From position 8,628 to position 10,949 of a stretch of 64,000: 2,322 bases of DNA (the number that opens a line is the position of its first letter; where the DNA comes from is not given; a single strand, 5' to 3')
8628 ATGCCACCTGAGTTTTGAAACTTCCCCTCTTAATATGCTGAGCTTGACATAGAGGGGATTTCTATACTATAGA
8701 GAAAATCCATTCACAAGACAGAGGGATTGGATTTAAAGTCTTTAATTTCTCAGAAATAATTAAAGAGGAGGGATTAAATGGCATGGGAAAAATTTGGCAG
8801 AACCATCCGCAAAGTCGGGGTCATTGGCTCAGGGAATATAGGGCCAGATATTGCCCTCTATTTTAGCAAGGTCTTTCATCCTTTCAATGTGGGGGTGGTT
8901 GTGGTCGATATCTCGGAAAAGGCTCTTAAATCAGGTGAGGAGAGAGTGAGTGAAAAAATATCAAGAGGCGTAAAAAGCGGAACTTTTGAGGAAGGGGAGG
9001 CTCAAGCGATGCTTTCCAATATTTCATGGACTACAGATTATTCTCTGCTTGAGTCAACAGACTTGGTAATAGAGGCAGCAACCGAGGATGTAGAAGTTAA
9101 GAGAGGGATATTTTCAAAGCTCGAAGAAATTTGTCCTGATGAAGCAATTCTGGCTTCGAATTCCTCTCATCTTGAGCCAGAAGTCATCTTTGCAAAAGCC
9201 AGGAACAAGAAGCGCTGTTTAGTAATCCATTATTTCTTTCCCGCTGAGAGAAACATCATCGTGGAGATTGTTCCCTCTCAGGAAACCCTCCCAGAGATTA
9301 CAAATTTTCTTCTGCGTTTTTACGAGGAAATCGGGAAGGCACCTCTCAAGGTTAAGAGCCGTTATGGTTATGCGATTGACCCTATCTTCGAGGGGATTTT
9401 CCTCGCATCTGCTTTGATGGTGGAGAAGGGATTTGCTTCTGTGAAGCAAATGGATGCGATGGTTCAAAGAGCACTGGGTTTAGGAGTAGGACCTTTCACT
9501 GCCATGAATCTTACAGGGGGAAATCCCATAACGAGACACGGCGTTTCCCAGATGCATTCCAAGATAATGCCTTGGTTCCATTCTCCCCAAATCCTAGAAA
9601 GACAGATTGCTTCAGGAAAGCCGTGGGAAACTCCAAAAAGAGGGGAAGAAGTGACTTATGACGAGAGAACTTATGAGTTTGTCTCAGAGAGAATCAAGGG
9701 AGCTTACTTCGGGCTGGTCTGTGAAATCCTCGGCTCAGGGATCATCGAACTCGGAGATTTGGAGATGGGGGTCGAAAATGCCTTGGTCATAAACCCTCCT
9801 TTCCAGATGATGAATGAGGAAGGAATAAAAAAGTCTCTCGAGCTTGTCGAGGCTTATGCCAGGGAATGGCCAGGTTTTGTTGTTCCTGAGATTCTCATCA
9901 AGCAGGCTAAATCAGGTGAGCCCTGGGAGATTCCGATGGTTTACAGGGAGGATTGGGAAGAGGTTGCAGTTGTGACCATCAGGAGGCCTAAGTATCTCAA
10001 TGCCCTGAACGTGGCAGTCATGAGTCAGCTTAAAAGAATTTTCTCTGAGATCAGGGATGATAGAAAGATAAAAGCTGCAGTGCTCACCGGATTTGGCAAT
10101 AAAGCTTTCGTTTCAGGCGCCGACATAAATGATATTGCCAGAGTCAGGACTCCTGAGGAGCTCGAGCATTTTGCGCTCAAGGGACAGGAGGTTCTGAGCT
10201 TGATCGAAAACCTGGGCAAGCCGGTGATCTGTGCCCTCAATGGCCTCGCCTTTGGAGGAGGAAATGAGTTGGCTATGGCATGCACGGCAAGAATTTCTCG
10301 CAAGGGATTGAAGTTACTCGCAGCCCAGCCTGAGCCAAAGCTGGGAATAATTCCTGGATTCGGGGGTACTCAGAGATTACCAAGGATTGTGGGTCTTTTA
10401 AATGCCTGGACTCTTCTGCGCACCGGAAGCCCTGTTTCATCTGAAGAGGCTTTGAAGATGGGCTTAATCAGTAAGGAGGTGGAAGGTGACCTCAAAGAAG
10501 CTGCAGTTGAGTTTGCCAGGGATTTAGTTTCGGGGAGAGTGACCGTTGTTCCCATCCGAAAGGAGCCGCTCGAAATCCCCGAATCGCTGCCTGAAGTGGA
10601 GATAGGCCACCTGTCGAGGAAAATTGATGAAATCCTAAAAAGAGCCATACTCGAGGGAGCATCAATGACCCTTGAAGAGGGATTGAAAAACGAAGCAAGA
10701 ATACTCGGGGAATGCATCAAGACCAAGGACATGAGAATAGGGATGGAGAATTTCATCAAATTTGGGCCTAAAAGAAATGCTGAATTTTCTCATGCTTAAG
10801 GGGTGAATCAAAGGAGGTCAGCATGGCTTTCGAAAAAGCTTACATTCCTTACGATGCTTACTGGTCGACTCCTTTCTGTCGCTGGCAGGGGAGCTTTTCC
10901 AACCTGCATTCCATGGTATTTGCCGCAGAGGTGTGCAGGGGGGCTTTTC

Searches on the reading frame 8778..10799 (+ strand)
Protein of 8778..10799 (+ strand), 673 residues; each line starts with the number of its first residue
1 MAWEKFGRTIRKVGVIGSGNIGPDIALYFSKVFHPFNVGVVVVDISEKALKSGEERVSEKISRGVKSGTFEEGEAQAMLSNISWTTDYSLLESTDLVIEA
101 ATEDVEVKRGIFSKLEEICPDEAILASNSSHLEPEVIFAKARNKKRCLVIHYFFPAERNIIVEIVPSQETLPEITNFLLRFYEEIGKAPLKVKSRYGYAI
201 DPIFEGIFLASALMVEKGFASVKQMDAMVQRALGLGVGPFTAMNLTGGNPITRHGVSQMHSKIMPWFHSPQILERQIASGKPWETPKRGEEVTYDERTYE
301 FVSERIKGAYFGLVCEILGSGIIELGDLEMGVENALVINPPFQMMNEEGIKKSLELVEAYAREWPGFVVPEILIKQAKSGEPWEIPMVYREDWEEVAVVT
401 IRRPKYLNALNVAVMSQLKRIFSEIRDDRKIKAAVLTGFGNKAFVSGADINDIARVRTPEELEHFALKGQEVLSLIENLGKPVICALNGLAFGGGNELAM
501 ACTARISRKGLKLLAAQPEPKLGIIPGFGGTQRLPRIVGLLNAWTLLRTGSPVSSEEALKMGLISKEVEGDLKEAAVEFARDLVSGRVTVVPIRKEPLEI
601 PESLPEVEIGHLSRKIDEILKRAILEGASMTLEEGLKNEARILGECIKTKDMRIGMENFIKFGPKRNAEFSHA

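Call 50: find_encoding_contigs(protein=window:8778-10799:+, flank=10000, max_places=1)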
Protein window:8778-10799:+ (673 aa): 5 contigs read that carry it; 1 place shown.
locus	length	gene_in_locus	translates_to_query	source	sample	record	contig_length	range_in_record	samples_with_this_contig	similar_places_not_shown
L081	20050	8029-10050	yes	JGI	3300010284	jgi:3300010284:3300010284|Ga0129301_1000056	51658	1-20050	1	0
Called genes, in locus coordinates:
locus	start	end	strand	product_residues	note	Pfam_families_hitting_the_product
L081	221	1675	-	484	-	PF06253:MTTB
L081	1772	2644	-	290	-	PF07690:MFS_1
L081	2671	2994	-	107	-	PF07690:MFS_1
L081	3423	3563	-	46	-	-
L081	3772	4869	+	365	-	PF00155:Aminotran_1_2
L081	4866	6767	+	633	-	PF01855:POR_N, PF02775:TPP_enzyme_C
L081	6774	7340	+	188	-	PF01558:POR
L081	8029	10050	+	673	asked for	PF02737:3HCDH_N, PF00725:3HCDH (faint), PF00378:ECH_1, PF16113:ECH_2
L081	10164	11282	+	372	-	PF00108:Thiolase_N, PF02803:Thiolase_C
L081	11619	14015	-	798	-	PF01315:Ald_Xan_dh_C, PF02738:MoCoBD_1, PF20256:MoCoBD_2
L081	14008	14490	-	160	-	PF00111:Fer2, PF01799:Fer2_2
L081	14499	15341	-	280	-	PF00941:FAD_binding_5, PF03450:CO_deh_flav_C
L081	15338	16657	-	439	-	PF02515:CoA_transf_3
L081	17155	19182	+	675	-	PF00724:Oxidored_FMN, PF00890:FAD_binding_2 (weak), PF01266:DAO (faint), PF07992:Pyr_redox_2, PF12831:FAD_oxidored (weak), PF13450:NAD_binding_8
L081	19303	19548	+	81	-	-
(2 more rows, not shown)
